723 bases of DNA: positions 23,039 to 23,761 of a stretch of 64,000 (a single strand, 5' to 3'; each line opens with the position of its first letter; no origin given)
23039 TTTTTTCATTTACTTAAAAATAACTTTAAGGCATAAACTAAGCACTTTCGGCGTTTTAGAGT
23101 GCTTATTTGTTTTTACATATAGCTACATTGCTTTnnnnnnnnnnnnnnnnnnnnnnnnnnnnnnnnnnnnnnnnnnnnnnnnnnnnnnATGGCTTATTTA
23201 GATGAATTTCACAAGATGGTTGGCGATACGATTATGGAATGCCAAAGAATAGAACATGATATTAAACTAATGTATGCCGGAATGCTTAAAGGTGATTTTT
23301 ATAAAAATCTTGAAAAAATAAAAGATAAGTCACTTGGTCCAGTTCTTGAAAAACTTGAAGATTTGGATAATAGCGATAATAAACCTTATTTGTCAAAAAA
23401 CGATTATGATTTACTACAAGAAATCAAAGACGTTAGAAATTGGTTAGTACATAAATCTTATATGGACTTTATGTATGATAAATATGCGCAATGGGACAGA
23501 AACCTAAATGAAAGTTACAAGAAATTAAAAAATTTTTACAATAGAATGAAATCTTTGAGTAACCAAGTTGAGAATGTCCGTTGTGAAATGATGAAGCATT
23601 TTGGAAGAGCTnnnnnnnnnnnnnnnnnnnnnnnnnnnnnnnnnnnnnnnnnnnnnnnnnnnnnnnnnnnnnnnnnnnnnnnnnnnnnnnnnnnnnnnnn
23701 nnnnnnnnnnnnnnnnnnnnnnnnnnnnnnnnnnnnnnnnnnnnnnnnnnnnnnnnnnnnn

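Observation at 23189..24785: HEPN-like + RES-domain gene pair: an unusual two-toxin-domain cassette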

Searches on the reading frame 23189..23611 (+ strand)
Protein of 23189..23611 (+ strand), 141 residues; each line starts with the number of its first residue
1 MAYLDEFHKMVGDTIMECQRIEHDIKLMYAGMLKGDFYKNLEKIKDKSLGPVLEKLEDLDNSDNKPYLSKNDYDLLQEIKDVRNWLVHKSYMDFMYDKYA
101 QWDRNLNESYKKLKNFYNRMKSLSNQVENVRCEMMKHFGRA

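Call 4: search_protein_families(library=pfam, proteins=[window:23189-23611:+], max_evalue=1)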
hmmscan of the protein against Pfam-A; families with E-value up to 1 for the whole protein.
window:23189-23611:+ (141 aa): 6 families
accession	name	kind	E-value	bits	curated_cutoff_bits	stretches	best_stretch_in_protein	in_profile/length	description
PF13643.11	DUF4145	-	0.0019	18.7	23.1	1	43-89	31-71/88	Domain of unknown function (DUF4145)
PF12128.14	DUF3584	-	0.0081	14.1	31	1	17-129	890-1008/1191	Protein of unknown function (DUF3584)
PF07007.17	LprI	-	0.017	15.9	22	1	94-115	17-38/106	Lysozyme inhibitor LprI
PF10174.14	Cast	-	0.065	11.9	29.1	1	74-129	266-321/766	RIM-binding protein of the cytomatrix active zone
PF03361.19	Herpes_IE2_3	-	0.17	12.2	25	1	101-136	17-52/162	Herpes virus intermediate/early protein 2/3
PF10046.14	BLOC1_2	-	0.25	12.1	33.4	0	96-130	36-70/96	Biogenesis of lysosome-related organelles complex-1 subunit 2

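Call 5: search_protein_families(library=padloc, proteins=[window:23189-23611:+], max_evalue=1)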
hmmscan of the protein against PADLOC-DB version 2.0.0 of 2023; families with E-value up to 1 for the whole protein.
window:23189-23611:+ (141 aa): 4 families
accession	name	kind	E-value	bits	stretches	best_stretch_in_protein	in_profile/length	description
PDLC01824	CARF2--CARF_HEPN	-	0.0017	15.9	1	47-119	322-375/376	-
PDLC01687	Csx1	-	0.0057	14.7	1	68-117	104-152/152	Csx1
PDLC04038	PD-T4-5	-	0.006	13.9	1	46-139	160-246/309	-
PDLC01805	CARF1--CARF_HEPN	-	0.0084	13.1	1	29-128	363-460/482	-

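Call 8: search_protein_families(library=ncbifam, proteins=[window:23189-23611:+], max_evalue=1)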
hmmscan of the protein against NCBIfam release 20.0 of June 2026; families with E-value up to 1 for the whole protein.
window:23189-23611:+ (141 aa): 1 family
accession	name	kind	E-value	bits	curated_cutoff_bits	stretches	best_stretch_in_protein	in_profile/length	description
NF041499.3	MobP3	subfamily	0.0013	18.4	150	1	41-118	223-301/315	MobP3 family relaxase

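Call 9: search_protein_families(library=phrogs, proteins=[window:23189-23611:+], max_evalue=1)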
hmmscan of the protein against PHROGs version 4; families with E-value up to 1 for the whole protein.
window:23189-23611:+ (141 aa): 1 family
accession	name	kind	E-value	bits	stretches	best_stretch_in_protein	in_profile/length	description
phrog_32885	-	tail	0.13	11.1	1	30-125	519-607/948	tail length tape measure protein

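Call 10: find_homologous_proteins(query=window:23189-23611:+)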
Query window:23189-23611:+ (141 aa): 56 proteins with E <= 0.001 among 85 candidates.
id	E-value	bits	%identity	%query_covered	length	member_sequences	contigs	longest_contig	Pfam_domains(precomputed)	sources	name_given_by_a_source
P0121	5.4e-89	313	100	100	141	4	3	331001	-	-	-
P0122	1.1e-62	228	73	99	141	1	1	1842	-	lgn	-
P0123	1.2e-61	225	74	99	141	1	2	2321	-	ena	-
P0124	3.1e-61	224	71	99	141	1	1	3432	-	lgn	-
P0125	7.6e-61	222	73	99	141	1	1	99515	-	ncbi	-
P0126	2.1e-60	221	71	99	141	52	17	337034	-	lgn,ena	-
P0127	2.5e-56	208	66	99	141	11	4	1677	-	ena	-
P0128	2.4e-55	204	66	99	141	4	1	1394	-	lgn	-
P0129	1.8e-53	198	62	99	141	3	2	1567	-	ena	-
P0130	2.1e-53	198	64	99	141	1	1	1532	-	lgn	-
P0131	2.1e-53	198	63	99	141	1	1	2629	-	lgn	-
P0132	2.2e-52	195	59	99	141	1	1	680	-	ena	-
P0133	1.6e-51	192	61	99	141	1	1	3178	-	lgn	-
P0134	2.0e-51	192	62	99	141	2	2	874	-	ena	-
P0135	2.3e-51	192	62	100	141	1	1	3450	-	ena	-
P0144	9.9e-50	186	60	100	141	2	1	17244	-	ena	-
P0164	2.5e-45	172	53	99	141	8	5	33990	-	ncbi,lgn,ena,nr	ncbi:MAG: hypothetical protein IJV67_03455 [Clostridia bacterium]|nr:hypothetical protein [Clostridi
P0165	1.7e-42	163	54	99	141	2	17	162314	-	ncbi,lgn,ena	-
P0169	5.3e-34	135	46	99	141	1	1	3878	-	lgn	-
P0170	7.9e-30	122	49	89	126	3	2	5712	-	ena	-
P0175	3.1e-19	88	38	92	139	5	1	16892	-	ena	-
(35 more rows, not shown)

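Call 12: search_solved_structures(query=window:23189-23611:+, max_evalue=10)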
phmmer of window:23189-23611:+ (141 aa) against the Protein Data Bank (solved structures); distinct sequences matched with E-value up to 10: 2.
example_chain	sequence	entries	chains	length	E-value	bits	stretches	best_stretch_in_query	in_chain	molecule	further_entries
4wpc_A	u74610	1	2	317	0.024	18.1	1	84-135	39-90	RHO GTPase-activating protein RGD1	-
5ujw_A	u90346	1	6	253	0.67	13.5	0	4-48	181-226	Triosephosphate isomerase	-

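Call 22: predict_structure(alignment_id=A2)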
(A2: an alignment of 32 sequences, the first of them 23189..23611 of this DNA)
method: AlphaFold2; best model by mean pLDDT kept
length: 141 residues; sequences in the alignment: 32
mean_pLDDT: 93.4   pTM: 0.85
mean pLDDT of the five models: 93.4, 93.1, 92.0, 91.4, 89.8
residues with pLDDT >= 90: 127; 70-90: 12; 50-70: 2; < 50: 0
segments of 3 or more residues with pLDDT < 50: none
pLDDT, mean of each block of 10 residues (from residue 1): 86 96 97 95 94 95 91 91 92 91 94 96 96 94 82
secondary structure, 60 per line:
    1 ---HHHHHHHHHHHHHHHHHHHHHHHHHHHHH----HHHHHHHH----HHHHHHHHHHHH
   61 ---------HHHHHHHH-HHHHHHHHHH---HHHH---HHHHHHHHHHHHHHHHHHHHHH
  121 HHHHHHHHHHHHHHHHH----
elements in order: H4-32 H37-44 H49-60 H70-77 H79-88 H92-95 H99-137

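Call 26: find_encoding_contigs(protein=P0126, flank=6000, max_places=4)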
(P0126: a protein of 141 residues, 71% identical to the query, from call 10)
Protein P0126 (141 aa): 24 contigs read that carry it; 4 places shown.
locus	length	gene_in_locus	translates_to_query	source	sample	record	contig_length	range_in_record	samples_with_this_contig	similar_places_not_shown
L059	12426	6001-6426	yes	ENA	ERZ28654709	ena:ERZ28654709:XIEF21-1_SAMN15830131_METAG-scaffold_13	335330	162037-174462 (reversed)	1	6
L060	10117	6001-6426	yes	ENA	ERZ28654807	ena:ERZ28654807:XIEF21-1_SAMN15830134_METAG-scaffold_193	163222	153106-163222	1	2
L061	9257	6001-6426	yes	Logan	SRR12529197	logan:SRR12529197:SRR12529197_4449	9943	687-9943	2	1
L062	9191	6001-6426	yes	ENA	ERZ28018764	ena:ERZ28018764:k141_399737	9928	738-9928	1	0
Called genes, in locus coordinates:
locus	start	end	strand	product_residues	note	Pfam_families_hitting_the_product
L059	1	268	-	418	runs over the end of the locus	PF00278:Orn_DAP_Arg_deC, PF02784:Orn_Arg_deC_N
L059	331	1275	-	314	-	PF01370:Epimerase, PF04321:RmlD_sub_bind (weak), PF16363:GDP_Man_Dehyd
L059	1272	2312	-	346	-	PF01370:Epimerase, PF04321:RmlD_sub_bind, PF16363:GDP_Man_Dehyd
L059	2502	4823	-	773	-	PF07944:Beta-AFase-like_GH127_cat, PF20736:Glyco_hydro127M, PF20620:DUF6805 (weak)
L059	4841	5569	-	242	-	PF20582:UPF0758_N (weak), PF14520:HHH_5 (faint), PF04002:RadC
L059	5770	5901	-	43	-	-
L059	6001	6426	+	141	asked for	-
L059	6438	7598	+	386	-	-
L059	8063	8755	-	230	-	PF01076:Mob_Pre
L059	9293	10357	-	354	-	PF04545:Sigma70_r4 (weak), PF08281:Sigma70_r4_2 (weak)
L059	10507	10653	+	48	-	-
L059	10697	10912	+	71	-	PF13443:HTH_26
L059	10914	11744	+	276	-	PF14267:DUF4357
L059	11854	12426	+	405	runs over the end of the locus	PF01555:N6_N4_Mtase (weak)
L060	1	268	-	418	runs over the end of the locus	PF00278:Orn_DAP_Arg_deC, PF02784:Orn_Arg_deC_N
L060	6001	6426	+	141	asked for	-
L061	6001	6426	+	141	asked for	-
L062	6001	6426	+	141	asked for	-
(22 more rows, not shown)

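Call 27: find_encoding_contigs(protein=P0165, flank=6000, max_places=4)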
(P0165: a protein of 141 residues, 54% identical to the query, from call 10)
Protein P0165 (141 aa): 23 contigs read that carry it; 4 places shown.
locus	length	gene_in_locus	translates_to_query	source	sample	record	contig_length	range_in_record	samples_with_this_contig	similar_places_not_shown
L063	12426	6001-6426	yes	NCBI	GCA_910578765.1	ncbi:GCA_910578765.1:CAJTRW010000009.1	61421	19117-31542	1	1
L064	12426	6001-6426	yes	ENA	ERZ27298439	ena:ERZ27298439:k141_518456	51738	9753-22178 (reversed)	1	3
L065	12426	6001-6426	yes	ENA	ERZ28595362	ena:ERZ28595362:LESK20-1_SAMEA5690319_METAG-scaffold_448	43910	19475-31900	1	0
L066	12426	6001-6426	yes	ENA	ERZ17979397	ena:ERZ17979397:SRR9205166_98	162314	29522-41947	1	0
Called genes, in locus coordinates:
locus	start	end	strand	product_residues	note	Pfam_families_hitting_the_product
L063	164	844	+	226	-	PF00072:Response_reg, PF00486:Trans_reg_C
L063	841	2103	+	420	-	PF00512:HisKA (weak), PF02518:HATPase_c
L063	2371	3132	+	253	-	PF00005:ABC_tran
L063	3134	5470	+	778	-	PF02687:FtsX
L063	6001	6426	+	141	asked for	-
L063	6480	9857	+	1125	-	-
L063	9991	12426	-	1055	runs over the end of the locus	PF04313:HSDR_N, PF00176:SNF2-rel_dom (faint), PF04851:ResIII, PF00270:DEAD (faint), PF18766:SWI2_SNF2, PF22679:T1R_D3-like, PF11867:T1RH-like_C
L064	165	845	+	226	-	PF00072:Response_reg, PF00486:Trans_reg_C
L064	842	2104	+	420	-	PF00512:HisKA (weak), PF02518:HATPase_c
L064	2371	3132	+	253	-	PF00005:ABC_tran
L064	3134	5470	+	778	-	PF02687:FtsX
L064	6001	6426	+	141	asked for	-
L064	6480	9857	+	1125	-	-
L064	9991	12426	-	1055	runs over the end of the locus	PF04313:HSDR_N, PF00176:SNF2-rel_dom (faint), PF04851:ResIII, PF00270:DEAD (faint), PF18766:SWI2_SNF2, PF22679:T1R_D3-like, PF11867:T1RH-like_C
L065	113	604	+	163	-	PF00072:Response_reg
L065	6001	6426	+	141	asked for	-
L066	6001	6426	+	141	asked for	-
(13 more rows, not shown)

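Call 28: find_encoding_contigs(protein=P0175, flank=6000, max_places=4)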
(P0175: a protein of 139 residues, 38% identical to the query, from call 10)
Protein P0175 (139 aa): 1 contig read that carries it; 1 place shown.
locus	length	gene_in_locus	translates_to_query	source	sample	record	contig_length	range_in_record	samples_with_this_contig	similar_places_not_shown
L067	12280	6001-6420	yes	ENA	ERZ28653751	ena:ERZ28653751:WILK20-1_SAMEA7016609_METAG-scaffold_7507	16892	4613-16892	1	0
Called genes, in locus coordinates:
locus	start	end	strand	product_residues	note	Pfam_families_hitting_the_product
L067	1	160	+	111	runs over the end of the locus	-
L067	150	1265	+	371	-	-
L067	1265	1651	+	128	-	-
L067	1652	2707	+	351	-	PF00437:T2SSE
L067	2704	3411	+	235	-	-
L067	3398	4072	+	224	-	-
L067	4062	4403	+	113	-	-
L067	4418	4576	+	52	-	-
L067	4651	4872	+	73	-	PF00550:PP-binding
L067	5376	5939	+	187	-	PF13560:HTH_31 (weak), PF01381:HTH_3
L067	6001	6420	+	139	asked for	-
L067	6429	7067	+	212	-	-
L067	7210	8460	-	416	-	PF00145:DNA_methylase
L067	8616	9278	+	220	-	PF09195:Endonuc-BglII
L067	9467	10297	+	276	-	PF00583:Acetyltransf_1, PF13302:Acetyltransf_3 (faint), PF13673:Acetyltransf_10 (weak), PF13508:Acetyltransf_7, PF00583:Acetyltransf_1, PF13673:Acetyltransf_10 (weak), PF13508:Acetyltransf_7 (weak), PF08445:FR47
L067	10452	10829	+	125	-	-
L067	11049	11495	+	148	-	PF01381:HTH_3, PF12844:HTH_19, PF13443:HTH_26 (weak), PF13560:HTH_31, PF12674:Zn_ribbon_2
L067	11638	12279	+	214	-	?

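Call 30: fold_search(model_id=the predicted structure, library=pdb)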
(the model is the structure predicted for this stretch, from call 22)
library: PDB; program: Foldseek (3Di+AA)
matches with E <= 10: 253; with E <= 0.001: 0
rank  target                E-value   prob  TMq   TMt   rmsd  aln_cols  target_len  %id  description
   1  4e17_A                2.8e-01  0.54  0.31  0.20  15.2       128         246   14  Alpha-E-catenin is an autoinhibited molecule that co-activates vinculin (released 2012-05-16)
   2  1ez3_B                3.3e-01  0.66  0.33  0.37  11.6       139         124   11  CRYSTAL STRUCTURE OF THE NEURONAL T-SNARE SYNTAXIN-1A (released 2000-06-07)
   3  4dj9_A                3.3e-01  0.47  0.30  0.21  14.9       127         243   16  Human vinculin head domain Vh1 (residues 1-258) in complex with the talin vinculin binding site 50 (VBS50, residues 20 (released 2012-02-29)
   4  7xgg_A                3.6e-01  0.30  0.27  0.24  17.1       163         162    8  Crystal structure of BCL-xL in complex with computationally designed inhibitor protein (released 2022-07-20)
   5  6pw8_A                5.4e-01  0.60  0.36  0.40  14.0       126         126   12  Hydrocarbon-Stapled Paxillin Peptide Bound to the Focal Adhesion Targeting (FAT) Domain of the Focal Adhesion Kinase ( (released 2020-07-22)
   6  3lg7_A                5.4e-01  0.51  0.34  0.38  13.1       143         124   10  Crystal structure of HIV epitope-scaffold 4E10_S0_1EZ3A_002_C (released 2010-09-22)
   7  3zdl_A                5.4e-01  0.33  0.29  0.19  15.2       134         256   13  Vinculin head (1-258) in complex with a RIAM fragment (released 2013-02-13)
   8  1dow_A                6.0e-01  0.54  0.35  0.25  15.0       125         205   14  CRYSTAL STRUCTURE OF A CHIMERA OF BETA-CATENIN AND ALPHA-CATENIN (released 2000-07-12)
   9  8bsb_B                6.3e-01  0.23  0.26  0.24  18.1       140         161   11  Vc1313-LBD bound to D-lysine (released 2023-06-07)
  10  8s2f_AAA              6.6e-01  0.38  0.36  0.29  12.8       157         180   10  Crystal structure of Borrelia burgdorferi paralogous family 12 outer surface protein BBH37 (released 2025-03-05)
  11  1k40                  6.9e-01  0.57  0.36  0.39  14.2       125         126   12  crystal structure of the FAT domain of focal adhesion kinase (released 2002-02-06)
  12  3lg7_C                6.9e-01  0.51  0.35  0.39  11.1       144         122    9  Crystal structure of HIV epitope-scaffold 4E10_S0_1EZ3A_002_C (released 2010-09-22)
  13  1ez3_A                6.9e-01  0.41  0.34  0.37  13.8       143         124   13  CRYSTAL STRUCTURE OF THE NEURONAL T-SNARE SYNTAXIN-1A (released 2000-06-07)
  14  9min_I                7.3e-01  0.47  0.36  0.39  18.0       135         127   13  Structure of a designed minibinder to NYESO1-A*02:01 (released 2025-08-06)
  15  1syq_A                7.3e-01  0.44  0.32  0.19  14.3       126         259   10  Human vinculin head domain VH1, residues 1-258, in complex with human talin's vinculin binding site 1, residues 607-63 (released 2004-07-20)
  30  2hsb                  1.3e+00  0.11  0.21  0.23  11.6       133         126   18  Crystal structure of a hepn domain containing protein (af_0298) from archaeoglobus fulgidus at 1.95 A resolution (released 2006-08-15)
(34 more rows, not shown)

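Call 36: search_protein_families(library=pfam, alignment_id=A2, max_evalue=0.1)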
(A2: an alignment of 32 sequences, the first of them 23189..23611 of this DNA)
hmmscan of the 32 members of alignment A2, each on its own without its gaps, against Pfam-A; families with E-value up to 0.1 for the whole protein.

A. member 1, window:23189-23611:+ (141 aa): 4 families
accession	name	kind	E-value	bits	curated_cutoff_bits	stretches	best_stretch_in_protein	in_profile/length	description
PF13643.11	DUF4145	-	0.0019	18.7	23.1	0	43-89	31-71/88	Domain of unknown function (DUF4145)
PF12128.14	DUF3584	-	0.0081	14.1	31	1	17-129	890-1008/1191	Protein of unknown function (DUF3584)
PF07007.17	LprI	-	0.017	15.9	22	1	94-115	17-38/106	Lysozyme inhibitor LprI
PF10174.14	Cast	-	0.065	11.9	29.1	1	74-129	266-321/766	RIM-binding protein of the cytomatrix active zone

B. families by the number of members that match (of 32 scanned): 18 families
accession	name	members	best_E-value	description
PF20185.3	DUF6548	12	0.0005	Family of unknown function (DUF6548)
PF13643.11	DUF4145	9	0.0019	Domain of unknown function (DUF4145)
PF10174.14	Cast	7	0.005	RIM-binding protein of the cytomatrix active zone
PF15112.11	DUF4559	5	0.001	Domain of unknown function (DUF4559)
PF17880.6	Yos9_DD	3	0.0017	Yos9 dimerzation domain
PF18731.6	HEPN_Swt1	3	0.007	Swt1-like HEPN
PF20195.4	DUF6558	3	0.024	Phage tail protein N-terminal domain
PF01359.24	Transposase_1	2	0.036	Transposase (partial DDE domain)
PF12128.14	DUF3584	1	0.0081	Protein of unknown function (DUF3584)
PF20545.3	DUF6759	1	0.013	Domain of unknown function (DUF6759)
PF07007.17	LprI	1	0.017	Lysozyme inhibitor LprI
PF04899.17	MbeD_MobD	1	0.02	MbeD/MobD like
PF11467.13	LEDGF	1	0.037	Lens epithelium-derived growth factor (LEDGF)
PF07751.16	Abi_2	1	0.038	Abi-like protein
PF23735.1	KIF9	1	0.05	Kinesin-like protein KIF9 domain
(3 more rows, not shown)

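Call 39: search_solved_structures(query=A2, max_evalue=10, show_alignments=3)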
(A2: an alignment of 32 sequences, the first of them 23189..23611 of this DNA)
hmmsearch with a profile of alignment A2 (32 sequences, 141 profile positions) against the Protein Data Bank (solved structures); distinct sequences matched with E-value up to 10: 7.
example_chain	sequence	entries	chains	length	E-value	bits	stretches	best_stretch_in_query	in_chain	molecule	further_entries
7zr2_A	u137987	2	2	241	0.1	15.7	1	63-124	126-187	Spike protein S2',Chimeric protein mimic of SARS-CoV-2 Spike HR1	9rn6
8fwd_1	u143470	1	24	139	0.12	15.5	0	47-65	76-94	O43-rpxdoc-EK1_B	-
4mvd_B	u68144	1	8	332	0.25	14.4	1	71-139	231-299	Choline-phosphate cytidylyltransferase A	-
8far_A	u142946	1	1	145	0.4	13.8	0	48-64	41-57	I432-1-CC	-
8cus_A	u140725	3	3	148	0.45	13.6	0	48-64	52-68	I432-1(NaCl) Chain A | I432-1(Imd) Chain A | I432-1-X3 Chain A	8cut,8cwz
4mn7_A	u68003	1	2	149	0.65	13.1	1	61-94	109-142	Putative uncharacterized protein Ta0848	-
4mmn_A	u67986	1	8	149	0.7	13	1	61-94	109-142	Putative uncharacterized protein Ta0848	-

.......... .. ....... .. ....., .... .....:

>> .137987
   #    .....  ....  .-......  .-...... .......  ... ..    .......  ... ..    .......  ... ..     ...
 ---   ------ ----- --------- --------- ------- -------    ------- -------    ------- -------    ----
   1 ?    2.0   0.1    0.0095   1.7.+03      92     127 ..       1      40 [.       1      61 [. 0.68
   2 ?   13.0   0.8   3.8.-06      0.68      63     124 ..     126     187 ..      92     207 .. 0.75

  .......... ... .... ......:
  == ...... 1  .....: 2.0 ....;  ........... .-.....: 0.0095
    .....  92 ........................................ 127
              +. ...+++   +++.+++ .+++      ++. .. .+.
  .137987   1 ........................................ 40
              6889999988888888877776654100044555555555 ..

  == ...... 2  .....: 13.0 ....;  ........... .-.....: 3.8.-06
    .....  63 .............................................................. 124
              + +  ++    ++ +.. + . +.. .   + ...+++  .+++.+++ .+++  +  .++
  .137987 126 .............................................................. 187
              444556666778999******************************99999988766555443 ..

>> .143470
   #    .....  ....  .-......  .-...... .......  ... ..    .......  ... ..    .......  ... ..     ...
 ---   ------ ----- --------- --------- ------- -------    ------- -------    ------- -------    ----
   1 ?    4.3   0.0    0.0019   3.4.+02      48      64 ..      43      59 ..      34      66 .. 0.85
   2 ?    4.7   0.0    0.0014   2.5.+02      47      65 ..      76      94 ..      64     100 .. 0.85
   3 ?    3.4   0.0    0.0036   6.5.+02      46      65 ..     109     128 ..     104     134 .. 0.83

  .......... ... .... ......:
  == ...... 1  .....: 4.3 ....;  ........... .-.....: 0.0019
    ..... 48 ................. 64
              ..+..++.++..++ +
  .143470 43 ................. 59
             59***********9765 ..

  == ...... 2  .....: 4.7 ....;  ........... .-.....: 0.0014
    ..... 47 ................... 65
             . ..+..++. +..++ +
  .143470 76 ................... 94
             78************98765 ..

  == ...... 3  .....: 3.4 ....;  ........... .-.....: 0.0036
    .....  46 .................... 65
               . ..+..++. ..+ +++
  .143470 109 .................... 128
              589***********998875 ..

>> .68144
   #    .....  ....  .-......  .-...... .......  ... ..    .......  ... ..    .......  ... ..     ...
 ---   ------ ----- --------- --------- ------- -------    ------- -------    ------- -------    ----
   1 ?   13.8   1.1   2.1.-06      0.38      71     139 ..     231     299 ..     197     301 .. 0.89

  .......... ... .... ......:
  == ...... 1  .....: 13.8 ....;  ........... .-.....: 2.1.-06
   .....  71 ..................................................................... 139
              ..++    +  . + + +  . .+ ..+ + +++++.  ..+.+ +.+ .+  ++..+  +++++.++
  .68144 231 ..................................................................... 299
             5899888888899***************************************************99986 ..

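Call 43: search_protein_families(library=pfam, proteins=[L063:6480-9854:+, L067:6429-7064:+], max_evalue=0.01)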
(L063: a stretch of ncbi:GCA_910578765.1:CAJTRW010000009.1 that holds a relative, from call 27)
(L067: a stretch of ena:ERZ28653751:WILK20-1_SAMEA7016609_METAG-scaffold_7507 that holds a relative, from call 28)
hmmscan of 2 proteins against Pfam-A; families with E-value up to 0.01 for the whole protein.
L063:6480-9854:+ (1125 aa): 0 families

L067:6429-7064:+ (212 aa): 1 family
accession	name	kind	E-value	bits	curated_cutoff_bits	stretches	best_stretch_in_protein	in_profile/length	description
PF05168.19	HEPN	-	0.0034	18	22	1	103-180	23-95/117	HEPN domain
